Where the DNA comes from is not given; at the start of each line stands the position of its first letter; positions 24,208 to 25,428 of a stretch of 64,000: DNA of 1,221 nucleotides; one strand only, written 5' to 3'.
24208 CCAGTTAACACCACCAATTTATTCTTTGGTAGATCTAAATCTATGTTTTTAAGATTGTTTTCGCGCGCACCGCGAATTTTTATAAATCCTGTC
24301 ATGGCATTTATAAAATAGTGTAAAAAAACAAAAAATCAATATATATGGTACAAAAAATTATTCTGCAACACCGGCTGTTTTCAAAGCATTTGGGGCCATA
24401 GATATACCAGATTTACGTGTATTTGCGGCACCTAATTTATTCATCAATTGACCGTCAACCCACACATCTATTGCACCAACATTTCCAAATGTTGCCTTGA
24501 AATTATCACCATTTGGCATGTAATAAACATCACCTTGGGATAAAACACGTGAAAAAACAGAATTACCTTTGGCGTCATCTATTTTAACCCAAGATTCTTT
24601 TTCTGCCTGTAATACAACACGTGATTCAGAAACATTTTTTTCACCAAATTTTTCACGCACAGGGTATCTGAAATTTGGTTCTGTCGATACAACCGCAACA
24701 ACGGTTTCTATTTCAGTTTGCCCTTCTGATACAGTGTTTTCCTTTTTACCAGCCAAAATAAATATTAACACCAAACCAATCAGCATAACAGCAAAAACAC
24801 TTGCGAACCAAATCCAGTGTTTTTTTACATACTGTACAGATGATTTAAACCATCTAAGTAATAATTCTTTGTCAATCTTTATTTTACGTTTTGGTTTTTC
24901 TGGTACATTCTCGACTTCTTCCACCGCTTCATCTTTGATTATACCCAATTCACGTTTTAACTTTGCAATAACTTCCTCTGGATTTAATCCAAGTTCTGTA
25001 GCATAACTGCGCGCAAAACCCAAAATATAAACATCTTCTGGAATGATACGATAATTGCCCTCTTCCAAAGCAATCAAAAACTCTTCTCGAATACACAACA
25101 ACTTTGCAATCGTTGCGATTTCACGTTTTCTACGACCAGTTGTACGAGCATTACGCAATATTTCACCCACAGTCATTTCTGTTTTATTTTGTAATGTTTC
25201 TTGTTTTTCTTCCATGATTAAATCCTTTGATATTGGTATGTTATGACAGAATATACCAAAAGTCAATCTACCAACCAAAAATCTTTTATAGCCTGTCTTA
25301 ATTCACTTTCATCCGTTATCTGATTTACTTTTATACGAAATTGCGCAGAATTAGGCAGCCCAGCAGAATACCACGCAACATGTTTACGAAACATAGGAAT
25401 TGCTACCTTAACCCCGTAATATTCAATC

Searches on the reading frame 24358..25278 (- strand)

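Call 10: search_protein_families(library=pfam, proteins=[window:24358-25278:-], max_evalue=0.01)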
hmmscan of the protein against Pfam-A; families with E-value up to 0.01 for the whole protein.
window:24358-25278:- (306 aa): 4 families
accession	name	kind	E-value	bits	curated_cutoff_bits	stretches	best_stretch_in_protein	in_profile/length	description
PF13413.12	HTH_25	-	3.8e-14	52.7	24.6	1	41-103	2-62/62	Helix-turn-helix domain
PF13464.11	RodZ_C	-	1.2e-13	51.2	23.9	1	222-285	1-65/72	RodZ C-terminal domain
PF07296.16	TraP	-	0.0027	17.4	25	1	157-238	30-108/202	TraP protein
PF12844.13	HTH_19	-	0.0094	16.3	30.2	0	51-105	12-60/64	Helix-turn-helix domain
